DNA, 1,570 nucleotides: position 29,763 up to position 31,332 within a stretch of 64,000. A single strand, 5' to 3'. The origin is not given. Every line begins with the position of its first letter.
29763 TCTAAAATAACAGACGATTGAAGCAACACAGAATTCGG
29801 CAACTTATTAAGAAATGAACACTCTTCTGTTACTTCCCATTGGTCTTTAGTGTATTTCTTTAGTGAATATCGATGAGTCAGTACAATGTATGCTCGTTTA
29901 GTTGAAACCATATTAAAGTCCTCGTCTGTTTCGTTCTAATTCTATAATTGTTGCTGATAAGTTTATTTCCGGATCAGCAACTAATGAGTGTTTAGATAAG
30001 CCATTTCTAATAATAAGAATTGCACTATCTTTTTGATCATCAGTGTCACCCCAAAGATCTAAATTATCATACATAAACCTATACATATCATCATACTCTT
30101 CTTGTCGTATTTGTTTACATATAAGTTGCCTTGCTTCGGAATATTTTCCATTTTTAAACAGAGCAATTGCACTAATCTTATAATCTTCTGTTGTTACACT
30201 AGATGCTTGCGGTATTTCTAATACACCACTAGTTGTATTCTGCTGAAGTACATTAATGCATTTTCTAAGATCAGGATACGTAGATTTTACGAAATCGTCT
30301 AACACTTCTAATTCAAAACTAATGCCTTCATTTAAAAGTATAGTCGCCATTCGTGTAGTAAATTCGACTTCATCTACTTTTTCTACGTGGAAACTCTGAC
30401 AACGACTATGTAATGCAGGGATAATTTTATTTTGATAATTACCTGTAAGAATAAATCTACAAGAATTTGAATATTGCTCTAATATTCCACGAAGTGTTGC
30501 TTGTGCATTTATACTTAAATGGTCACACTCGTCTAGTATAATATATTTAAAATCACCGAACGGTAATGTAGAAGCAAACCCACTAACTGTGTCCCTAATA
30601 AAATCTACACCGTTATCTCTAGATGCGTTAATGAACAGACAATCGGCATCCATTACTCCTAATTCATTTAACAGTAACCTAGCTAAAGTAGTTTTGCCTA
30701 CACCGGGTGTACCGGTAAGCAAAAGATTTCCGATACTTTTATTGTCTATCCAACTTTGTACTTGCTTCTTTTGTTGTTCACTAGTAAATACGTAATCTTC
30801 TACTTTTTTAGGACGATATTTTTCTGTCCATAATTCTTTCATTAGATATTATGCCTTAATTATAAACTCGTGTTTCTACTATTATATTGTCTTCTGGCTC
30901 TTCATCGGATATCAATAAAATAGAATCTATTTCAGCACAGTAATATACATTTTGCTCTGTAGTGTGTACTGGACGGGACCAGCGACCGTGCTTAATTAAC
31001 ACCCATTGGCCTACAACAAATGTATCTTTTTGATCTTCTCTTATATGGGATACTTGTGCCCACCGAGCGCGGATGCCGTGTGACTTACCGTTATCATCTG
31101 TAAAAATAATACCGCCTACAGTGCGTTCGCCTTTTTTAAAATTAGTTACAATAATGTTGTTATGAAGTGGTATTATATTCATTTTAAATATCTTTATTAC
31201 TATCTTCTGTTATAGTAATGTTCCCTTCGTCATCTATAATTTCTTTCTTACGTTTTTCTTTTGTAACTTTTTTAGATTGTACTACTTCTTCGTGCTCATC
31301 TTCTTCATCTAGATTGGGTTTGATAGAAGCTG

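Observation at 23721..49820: Phage-encoded, near-complete protein quality-control network: ClpA, J-protein, GroES-like, ClpP, FtsH, ClpS, sHSP and ClpX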

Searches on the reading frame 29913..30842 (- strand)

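Call 19: search_protein_families(library=pfam, proteins=[window:29913-30842:-], max_evalue=0.01)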
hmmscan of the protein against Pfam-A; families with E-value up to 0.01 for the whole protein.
window:29913-30842:- (309 aa): 23 families
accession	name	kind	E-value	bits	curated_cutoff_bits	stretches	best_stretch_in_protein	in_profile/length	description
PF00004.35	AAA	-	3.2e-12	47.5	21.2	1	40-150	1-125/131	ATPase family associated with various cellular activities (AAA)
PF13401.12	AAA_22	-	1e-09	39.2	27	1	38-89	6-58/130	AAA domain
PF13177.12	DNA_pol3_delta2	-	7.1e-09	36.3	27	1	78-156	82-160/161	DNA polymerase III, delta subunit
PF13238.12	AAA_18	-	1.3e-07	32.5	29.4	1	41-126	2-68/128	AAA domain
PF13173.12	AAA_14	-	1.9e-07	31.6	27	1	40-142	5-105/129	AAA domain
PF24883.2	NPHP3_N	-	5.7e-07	30.3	24.8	1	24-72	8-57/164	Nephrocystin 3, N-terminal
PF03215.21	Rad17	-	1.3e-06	28.9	23.8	1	2-64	6-72/186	Rad17 P-loop domain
PF25361.1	AAA_lid_RFC1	-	3.1e-06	27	34.9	1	162-200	5-43/59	RFC1-like, AAA+ ATPase lid domain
PF21328.3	Gp44_lid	-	8.5e-06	26.3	27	1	160-208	8-57/63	Sliding-clamp-loader large subunit, AAA+ ATPase lid domain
PF20720.3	nSTAND3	-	1.3e-05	25.4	27.2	1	38-71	18-51/155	Novel STAND NTPase 3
PF05496.18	RuvB_N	-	2.3e-05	24.6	27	1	10-63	2-59/159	Holliday junction DNA helicase RuvB P-loop domain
PF14532.12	Sigma54_activ_2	-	2.5e-05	25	25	1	37-136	21-109/138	Sigma-54 interaction domain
PF13191.12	AAA_16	-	5.5e-05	24.2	32.6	1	22-64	6-51/167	AAA ATPase domain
PF01443.25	Viral_helicase1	-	0.00026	21.3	21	1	41-110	2-72/228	Viral superfamily 1 RNA helicase core domain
PF04851.21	ResIII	-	0.00048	20.5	22.5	0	95-134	123-160/164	Type III restriction enzyme, res subunit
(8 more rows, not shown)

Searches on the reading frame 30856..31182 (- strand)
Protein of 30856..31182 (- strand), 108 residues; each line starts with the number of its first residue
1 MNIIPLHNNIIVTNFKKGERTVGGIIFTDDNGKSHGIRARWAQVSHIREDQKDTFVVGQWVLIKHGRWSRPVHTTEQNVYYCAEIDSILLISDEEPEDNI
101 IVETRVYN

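Call 18: search_protein_families(library=ncbifam, proteins=[window:30856-31182:-], max_evalue=0.001)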
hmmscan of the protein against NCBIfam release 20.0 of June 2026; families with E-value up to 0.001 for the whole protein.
window:30856-31182:- (108 aa): 1 family
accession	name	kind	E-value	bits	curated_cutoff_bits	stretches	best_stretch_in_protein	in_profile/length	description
NF011106.0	PRK14533.1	equivalog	6.5e-05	22.7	128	1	1-64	1-63/91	co-chaperonin GroES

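Call 19: search_protein_families(library=pfam, proteins=[window:30856-31182:-], max_evalue=0.01)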
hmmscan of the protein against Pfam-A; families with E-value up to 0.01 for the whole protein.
window:30856-31182:- (108 aa): 1 family
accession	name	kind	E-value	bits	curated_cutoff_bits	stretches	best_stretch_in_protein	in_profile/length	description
PF00166.26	Cpn10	-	0.00022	21.6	21.1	1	2-64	1-67/93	Chaperonin 10 Kd subunit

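Call 54: search_solved_structures(query=A1, show_alignments=2, max_evalue=1)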
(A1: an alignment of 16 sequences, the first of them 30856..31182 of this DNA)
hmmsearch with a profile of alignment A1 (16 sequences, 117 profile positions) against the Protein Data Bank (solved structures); distinct sequences matched with E-value up to 1: 14.
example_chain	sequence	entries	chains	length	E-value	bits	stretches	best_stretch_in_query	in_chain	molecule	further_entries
8wuw_a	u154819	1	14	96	4.3e-05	26.5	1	3-51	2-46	Co-chaperonin GroES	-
8wux_a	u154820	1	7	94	9.1e-05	25.5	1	5-52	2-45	Co-chaperonin GroES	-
8wuc_a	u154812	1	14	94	0.00031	23.8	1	4-51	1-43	Co-chaperonin GroES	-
7ekq_P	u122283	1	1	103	0.0016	21.5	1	3-66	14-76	Chaperonin 11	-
7ekq_R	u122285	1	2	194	0.002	21.1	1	3-56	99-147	Cpn20 co-chaperonin subunit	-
1hx5_A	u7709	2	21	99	0.0021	21.1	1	2-51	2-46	10 KDA CHAPERONIN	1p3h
8bm0_W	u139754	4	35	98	0.0051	19.9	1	3-80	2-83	Co-chaperonin GroES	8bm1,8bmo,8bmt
1aon_O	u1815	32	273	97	0.0053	19.8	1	3-80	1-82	GROEL/GROES COMPLEX | GROES | groES protein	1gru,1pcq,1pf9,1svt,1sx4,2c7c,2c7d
4v4o_O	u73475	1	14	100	0.01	18.9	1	2-63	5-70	cpn10(GroES)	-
1lep_A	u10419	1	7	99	0.011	18.7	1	2-36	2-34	CHAPERONIN-10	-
8bkz_Y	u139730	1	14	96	0.012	18.6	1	4-80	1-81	Co-chaperonin GroES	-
1wnr_A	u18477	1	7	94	0.02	17.9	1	5-63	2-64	10 kDa chaperonin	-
3nx6_A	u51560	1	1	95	0.067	16.3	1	3-34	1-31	10kDa chaperonin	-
9kva_A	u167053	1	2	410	0.6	13.2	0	47-71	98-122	Putative crotonyl-CoA reductase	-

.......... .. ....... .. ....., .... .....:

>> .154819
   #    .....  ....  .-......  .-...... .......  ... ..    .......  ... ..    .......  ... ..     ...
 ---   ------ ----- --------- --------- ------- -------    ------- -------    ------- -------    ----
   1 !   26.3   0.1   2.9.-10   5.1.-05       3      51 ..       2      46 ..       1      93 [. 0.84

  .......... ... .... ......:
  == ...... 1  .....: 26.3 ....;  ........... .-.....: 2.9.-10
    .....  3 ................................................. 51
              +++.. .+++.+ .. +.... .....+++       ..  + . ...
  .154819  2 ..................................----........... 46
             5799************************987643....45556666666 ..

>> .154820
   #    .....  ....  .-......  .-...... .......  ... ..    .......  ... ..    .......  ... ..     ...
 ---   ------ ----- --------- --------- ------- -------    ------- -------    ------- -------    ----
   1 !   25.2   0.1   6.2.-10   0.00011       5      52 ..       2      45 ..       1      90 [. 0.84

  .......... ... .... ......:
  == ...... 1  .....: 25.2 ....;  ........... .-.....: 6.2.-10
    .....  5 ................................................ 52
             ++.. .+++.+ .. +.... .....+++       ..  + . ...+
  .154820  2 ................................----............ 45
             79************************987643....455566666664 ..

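Call 68: search_protein_families(library=phrogs, proteins=[window:30856-31182:-], max_evalue=0.00001)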
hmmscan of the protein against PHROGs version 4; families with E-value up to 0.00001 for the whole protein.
window:30856-31182:- (108 aa): 1 family
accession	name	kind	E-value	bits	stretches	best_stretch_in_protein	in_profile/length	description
phrog_931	-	head and packaging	3.8e-07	30.9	1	4-75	7-80/109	head morphogenesis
